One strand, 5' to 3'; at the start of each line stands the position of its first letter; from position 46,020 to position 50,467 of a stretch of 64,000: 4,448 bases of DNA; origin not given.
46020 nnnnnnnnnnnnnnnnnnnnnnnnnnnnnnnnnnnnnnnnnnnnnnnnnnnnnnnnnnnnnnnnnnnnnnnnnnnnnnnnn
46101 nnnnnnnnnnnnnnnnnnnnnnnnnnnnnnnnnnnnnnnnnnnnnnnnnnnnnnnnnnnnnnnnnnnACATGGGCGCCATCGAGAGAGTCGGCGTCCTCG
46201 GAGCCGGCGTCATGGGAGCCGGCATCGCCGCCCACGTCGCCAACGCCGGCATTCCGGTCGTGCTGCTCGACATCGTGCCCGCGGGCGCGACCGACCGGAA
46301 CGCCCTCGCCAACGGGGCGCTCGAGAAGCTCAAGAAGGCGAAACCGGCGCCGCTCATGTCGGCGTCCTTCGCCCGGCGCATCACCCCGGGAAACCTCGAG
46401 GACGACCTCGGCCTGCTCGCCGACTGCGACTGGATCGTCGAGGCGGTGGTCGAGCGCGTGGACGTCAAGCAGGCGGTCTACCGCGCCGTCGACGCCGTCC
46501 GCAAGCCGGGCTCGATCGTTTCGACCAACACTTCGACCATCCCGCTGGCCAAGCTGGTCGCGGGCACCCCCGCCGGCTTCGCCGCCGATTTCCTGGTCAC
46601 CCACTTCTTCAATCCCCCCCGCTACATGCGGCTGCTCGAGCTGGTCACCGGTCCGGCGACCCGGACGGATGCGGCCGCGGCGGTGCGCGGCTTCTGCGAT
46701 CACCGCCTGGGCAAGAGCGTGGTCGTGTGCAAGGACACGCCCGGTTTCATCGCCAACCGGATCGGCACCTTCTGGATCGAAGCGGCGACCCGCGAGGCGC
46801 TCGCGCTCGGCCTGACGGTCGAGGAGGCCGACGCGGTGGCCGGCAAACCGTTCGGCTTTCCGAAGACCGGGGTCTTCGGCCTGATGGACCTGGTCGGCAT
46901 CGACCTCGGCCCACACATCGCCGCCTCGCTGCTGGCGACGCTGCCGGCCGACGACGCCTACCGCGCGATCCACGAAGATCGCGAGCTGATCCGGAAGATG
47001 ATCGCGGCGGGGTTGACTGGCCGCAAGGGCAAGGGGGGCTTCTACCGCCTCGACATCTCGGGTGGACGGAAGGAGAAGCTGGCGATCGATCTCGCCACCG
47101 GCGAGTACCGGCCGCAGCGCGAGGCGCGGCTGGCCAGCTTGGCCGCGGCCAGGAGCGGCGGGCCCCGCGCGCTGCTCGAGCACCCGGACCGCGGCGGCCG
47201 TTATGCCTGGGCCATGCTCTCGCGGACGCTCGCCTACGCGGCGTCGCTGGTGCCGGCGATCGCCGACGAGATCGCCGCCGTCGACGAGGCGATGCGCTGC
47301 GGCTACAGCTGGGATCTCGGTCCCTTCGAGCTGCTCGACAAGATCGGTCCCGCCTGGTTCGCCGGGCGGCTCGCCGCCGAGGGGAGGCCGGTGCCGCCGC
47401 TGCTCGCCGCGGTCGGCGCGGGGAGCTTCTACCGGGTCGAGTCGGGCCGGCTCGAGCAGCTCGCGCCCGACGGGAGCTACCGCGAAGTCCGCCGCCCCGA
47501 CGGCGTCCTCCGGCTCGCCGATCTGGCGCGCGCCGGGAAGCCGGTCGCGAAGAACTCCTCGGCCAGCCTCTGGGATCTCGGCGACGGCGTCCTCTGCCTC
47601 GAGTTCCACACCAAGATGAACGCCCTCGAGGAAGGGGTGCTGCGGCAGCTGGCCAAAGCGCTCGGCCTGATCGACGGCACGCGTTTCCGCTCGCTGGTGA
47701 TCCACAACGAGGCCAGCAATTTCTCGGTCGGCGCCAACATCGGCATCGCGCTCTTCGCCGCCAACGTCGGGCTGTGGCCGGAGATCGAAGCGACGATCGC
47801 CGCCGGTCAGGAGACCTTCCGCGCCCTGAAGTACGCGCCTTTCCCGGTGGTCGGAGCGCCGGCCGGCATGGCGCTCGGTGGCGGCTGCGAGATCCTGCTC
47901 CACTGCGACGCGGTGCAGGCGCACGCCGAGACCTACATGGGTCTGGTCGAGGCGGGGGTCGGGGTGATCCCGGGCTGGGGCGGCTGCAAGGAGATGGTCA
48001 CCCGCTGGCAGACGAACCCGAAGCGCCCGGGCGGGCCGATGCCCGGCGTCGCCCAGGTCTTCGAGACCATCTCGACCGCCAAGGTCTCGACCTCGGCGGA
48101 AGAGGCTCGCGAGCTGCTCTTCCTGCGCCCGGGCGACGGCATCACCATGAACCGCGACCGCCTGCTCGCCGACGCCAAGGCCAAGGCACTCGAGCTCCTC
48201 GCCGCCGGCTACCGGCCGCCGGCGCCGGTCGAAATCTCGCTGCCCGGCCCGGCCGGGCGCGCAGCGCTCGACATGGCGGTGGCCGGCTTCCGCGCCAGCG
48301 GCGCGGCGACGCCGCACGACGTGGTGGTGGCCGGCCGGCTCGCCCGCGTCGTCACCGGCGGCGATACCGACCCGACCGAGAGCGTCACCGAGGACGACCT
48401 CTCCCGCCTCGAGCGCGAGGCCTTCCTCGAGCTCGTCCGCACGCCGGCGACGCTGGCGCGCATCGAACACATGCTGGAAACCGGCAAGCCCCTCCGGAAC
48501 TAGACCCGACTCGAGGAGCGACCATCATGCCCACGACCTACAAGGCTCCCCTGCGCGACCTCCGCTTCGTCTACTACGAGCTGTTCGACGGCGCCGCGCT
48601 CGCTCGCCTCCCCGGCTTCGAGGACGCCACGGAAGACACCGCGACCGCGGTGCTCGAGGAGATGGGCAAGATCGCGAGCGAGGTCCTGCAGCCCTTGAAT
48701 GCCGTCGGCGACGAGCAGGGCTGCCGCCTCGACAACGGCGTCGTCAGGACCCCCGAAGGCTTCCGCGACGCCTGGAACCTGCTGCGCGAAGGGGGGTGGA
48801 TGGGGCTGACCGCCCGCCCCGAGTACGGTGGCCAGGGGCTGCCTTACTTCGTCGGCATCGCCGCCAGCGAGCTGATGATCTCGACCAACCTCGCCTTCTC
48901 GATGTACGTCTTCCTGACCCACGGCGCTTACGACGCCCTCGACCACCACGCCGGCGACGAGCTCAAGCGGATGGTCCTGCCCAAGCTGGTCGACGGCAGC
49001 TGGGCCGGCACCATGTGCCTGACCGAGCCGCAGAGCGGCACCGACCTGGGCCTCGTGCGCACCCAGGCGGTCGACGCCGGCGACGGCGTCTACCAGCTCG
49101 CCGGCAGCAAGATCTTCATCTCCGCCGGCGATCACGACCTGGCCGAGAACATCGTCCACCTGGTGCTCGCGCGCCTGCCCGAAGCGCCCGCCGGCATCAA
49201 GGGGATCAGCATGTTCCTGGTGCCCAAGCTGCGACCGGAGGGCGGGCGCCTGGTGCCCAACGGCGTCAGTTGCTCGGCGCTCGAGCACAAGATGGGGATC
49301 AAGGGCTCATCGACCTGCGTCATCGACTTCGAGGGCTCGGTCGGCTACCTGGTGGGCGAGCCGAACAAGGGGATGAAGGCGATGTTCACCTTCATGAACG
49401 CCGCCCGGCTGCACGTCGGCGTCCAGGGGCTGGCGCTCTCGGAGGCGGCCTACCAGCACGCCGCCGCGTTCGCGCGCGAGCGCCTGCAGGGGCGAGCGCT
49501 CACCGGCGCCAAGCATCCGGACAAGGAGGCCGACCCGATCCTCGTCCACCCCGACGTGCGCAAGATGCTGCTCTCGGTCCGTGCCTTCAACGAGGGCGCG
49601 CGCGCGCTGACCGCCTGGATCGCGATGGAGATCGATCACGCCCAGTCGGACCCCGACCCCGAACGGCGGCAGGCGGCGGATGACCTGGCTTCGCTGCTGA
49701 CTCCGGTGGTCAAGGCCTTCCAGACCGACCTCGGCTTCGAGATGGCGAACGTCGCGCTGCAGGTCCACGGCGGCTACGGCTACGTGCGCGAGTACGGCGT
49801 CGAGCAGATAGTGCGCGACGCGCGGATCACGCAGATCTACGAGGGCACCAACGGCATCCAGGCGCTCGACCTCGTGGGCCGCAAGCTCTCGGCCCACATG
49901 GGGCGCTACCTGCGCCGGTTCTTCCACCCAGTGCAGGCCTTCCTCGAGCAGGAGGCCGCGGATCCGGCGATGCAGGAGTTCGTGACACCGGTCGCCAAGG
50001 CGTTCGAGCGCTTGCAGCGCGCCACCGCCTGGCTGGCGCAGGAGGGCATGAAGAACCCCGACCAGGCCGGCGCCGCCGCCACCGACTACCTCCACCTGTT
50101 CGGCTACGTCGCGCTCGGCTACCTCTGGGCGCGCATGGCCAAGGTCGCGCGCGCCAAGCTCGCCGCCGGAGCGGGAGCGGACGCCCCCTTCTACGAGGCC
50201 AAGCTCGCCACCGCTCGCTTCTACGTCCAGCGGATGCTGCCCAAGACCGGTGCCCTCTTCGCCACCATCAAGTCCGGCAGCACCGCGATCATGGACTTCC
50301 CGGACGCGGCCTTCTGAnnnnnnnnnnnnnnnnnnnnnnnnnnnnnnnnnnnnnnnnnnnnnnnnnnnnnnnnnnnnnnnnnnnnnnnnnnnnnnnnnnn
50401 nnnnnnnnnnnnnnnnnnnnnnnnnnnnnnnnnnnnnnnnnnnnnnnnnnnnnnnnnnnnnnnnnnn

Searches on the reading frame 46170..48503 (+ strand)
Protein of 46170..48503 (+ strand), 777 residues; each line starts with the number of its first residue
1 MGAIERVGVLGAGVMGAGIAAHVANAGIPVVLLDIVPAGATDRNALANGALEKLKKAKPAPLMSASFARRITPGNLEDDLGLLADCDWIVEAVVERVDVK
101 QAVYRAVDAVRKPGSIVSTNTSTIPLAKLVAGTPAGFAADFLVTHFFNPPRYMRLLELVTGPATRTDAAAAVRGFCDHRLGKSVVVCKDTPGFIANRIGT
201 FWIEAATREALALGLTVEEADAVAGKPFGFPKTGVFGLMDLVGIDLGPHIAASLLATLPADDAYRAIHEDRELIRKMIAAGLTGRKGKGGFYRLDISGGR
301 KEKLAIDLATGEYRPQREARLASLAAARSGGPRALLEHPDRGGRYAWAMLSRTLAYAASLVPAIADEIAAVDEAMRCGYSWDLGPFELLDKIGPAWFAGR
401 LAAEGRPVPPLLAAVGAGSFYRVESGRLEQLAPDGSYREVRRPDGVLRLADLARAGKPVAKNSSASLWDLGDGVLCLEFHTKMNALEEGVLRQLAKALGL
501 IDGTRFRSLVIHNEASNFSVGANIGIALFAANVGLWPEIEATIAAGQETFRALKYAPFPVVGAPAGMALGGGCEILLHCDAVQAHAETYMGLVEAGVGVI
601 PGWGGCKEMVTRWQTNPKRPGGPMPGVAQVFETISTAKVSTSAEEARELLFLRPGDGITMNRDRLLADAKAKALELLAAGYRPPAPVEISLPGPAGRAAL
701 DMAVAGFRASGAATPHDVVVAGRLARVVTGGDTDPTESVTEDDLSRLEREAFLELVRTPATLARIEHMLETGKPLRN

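Call 10: search_protein_families(library=ncbifam, proteins=[window:46170-48503:+])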
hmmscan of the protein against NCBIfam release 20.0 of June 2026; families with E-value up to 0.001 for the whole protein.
window:46170-48503:+ (777 aa): 57 families (the best 25 are shown)
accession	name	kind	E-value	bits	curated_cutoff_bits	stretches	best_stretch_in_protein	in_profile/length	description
NF052272.1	Staph_FadB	exception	4.3e-150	501.3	999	1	3-777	2-752/752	3-hydroxyacyl-CoA dehydrogenase/crotonase FadB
NF008727.0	PRK11730.1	equivalog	1.3e-67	228.7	870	2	4-301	313-600/717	fatty acid oxidation complex subunit alpha FadB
TIGR02437.1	FadB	equivalog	3.3e-56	191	933.55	2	6-307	315-605/714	fatty acid oxidation complex subunit alpha FadB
NF008363.0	PRK11154.1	equivalog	1.4e-54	185.5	869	2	3-303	308-595/708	fatty acid oxidation complex subunit alpha FadJ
NF006124.0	PRK08268.1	subfamily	5e-53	180.8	508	1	3-295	6-288/507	3-hydroxyacyl-CoA dehydrogenase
TIGR02441.1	fa_ox_alpha_mit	equivalog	6.7e-47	160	964.65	2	4-295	335-614/737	fatty acid oxidation complex subunit alpha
NF004474.0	PRK05808.1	subfamily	8.9e-47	159.7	408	1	4-293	3-281/283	3-hydroxybutyryl-CoA dehydrogenase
NF005875.0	PRK07819.1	subfamily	2.5e-46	158.4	319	1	3-293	4-285/287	3-hydroxybutyryl-CoA dehydrogenase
TIGR02440.1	FadJ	equivalog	1.4e-41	142.6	968.45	2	3-299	303-586/699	fatty acid oxidation complex subunit alpha FadJ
NF005715.0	PRK07530.1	equivalog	6.7e-41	140.6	420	1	3-293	3-282/292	3-hydroxybutyryl-CoA dehydrogenase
TIGR02279.1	PaaC-3OHAcCoADH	equivalog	5.9e-40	137.5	669.4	1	5-295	6-286/503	3-hydroxyacyl-CoA dehydrogenase PaaH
NF004699.0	PRK06035.1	equivalog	7e-39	133.7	500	1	4-293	3-289/294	3-hydroxyacyl-CoA dehydrogenase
NF006722.0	PRK09260.1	equivalog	4e-38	131.3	429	1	4-295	2-282/289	3-hydroxyacyl-CoA dehydrogenase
NF042925.1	FHMPC_DH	equivalog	8.1e-30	104.1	500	1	6-293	2-279/304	5-formyl-3-hydroxy-2-methylpyridine 4-carboxylate 5-dehydrogenase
NF006125.0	PRK08269.1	equivalog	1.5e-27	96.5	427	1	4-294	5-296/334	3-hydroxybutyryl-CoA dehydrogenase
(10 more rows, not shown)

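Call 11: search_protein_families(library=pfam, proteins=[window:46170-48503:+])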
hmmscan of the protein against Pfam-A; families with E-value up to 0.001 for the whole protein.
window:46170-48503:+ (777 aa): 6 families
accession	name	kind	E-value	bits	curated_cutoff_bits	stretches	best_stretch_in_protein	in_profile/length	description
PF02737.24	3HCDH_N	-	1e-44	153.1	22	1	7-190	2-180/180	3-hydroxyacyl-CoA dehydrogenase, NAD binding domain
PF00725.27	3HCDH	-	6.3e-20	71.9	22.1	1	192-293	1-96/97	3-hydroxyacyl-CoA dehydrogenase, C-terminal domain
PF00378.25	ECH_1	-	1.7e-11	44.4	27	1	474-607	6-138/251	Enoyl-CoA hydratase/isomerase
PF01266.30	DAO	-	3e-05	24.1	27.9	1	7-81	2-79/353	FAD dependent oxidoreductase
PF16113.10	ECH_2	-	4.5e-05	23.6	27.2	1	474-606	3-136/335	Enoyl-CoA hydratase/isomerase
PF03446.21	NAD_binding_2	-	0.00079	19.9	21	0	6-42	1-37/161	NAD binding domain of 6-phosphogluconate dehydrogenase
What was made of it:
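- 46170..48503 (+): 3-hydroxyacyl-CoA dehydrogenase / enoyl-CoA hydratase fusion, 777 aa. 3HCDH_N, 3HCDH and ECH_1; resembles the Staph-type FadB architecture (calls 10, 11).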

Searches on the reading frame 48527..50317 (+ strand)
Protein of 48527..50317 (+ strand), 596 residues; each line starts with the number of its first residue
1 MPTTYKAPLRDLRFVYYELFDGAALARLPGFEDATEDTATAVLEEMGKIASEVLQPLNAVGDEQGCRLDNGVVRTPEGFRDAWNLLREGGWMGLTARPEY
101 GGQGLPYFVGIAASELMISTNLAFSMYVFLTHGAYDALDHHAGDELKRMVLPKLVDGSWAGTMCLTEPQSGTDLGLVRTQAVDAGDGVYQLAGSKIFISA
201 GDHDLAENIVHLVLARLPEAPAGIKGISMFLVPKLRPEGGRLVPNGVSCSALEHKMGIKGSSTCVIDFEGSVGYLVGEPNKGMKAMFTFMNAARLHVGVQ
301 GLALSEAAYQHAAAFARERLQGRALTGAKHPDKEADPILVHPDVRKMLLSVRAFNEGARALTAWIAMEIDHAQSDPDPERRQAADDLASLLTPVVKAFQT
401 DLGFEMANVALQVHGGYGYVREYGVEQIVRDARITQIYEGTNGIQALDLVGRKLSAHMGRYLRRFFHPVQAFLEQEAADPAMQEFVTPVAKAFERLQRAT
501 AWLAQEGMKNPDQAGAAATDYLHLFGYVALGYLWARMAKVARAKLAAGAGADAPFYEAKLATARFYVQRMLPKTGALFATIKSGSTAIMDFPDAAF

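Call 10: search_protein_families(library=ncbifam, proteins=[window:48527-50317:+])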
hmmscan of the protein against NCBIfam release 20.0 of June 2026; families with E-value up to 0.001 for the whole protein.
window:48527-50317:+ (596 aa): 18 families
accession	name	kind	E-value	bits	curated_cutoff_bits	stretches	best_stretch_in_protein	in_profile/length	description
NF042972.1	AcrlCoAredClosAcrC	equivalog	1.2e-45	155.8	640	2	80-322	39-271/378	acryloyl-CoA reductase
NF043006.1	CyhCrbnylCoADH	equivalog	3.2e-36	125.1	650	1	79-454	37-375/380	cyclohexane-1-carbonyl-CoA dehydrogenase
NF058590.1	AcCoDHFadEBacil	equivalog_domain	2.1e-35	122.3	600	1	81-452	54-409/586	acyl-CoA dehydrogenase FadE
NF042439.1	SulpropCoADesulf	equivalog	2.6e-29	102.1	600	1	84-453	31-370/379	3-sulfinopropanoyl-CoA desulfinase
NF045552.1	GlutCoADH_Des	equivalog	1.2e-25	90.5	470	1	86-321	46-271/387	glutaryl-CoA dehydrogenase Acd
NF008594.0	PRK11561.1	equivalog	1.3e-22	79.8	545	1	162-467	181-454/540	isovaleryl-CoA dehydrogenase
NF008997.0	PRK12341.1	equivalog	1e-20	74.1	537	2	85-321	45-269/382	acyl-CoA dehydrogenase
NF045652.1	ProlPCPDhRedW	equivalog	1.9e-18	66.5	650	1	74-447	28-367/376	L-prolyl-[peptidyl-carrier protein] dehydrogenase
TIGR03207.1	cyc_hxne_CoA_dh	equivalog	6.5e-17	61.3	575.35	1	86-320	38-264/372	cyclohexanecarboxyl-CoA dehydrogenase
NF053553.1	prodigi_MBC_PigA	equivalog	4.9e-14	52.2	500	1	80-236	39-192/381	prodigiosin MBC biosynthesis dehydrogenase PigA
NF002885.1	PRK03354.1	equivalog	5.8e-10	38.7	540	1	120-325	78-270/378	crotonobetainyl-CoA dehydrogenase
NF049984.1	Rv1679_FadE16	equivalog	2.1e-09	37.1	600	1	80-452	27-363/371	Rv1679 family acyl-CoA dehydrogenase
NF007000.1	PRK09463.1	subfamily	9.3e-07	27.5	600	1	81-180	77-178/726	acyl-CoA dehydrogenase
NF052270.1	Staph_DH_FadE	equivalog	1.5e-06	27.2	600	0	384-456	324-395/400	acyl-CoA dehydrogenase FadE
TIGR03203.1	pimD_small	equivalog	1.1e-05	24.7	652.7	1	81-322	41-268/378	pimeloyl-CoA dehydrogenase small subunit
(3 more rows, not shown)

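Call 11: search_protein_families(library=pfam, proteins=[window:48527-50317:+])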
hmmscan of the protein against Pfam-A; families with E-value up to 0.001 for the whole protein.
window:48527-50317:+ (596 aa): 6 families
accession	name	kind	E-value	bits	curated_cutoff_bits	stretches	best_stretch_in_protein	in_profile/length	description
PF12806.12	Acyl-CoA_dh_C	-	2.2e-42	144.5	30.3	1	465-592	1-124/124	Acetyl-CoA dehydrogenase C-terminal like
PF00441.29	Acyl-CoA_dh_1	-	1.3e-23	84.2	22.4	1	280-449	1-145/150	Acyl-CoA dehydrogenase, C-terminal domain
PF02770.24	Acyl-CoA_dh_M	-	6.4e-15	55.5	33.3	1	163-269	2-95/97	Acyl-CoA dehydrogenase, middle domain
PF02771.21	Acyl-CoA_dh_N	-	1.2e-09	39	22.9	1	44-157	9-112/113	Acyl-CoA dehydrogenase, N-terminal domain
PF22924.1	ACOX_C_alpha1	-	1.1e-05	25.8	27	1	290-444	4-159/169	Acyl-CoA oxidase, C-alpha1 domain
PF08028.16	Acyl-CoA_dh_2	-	0.00017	22.3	22.7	1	304-442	10-133/134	Acyl-CoA dehydrogenase, C-terminal domain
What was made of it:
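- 48527..50317 (+): Long acyl-CoA dehydrogenase with an Acyl-CoA_dh_C domain, 596 aa. Acyl-CoA_dh_N, _M, _1 and Acyl-CoA_dh_C (call 11).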
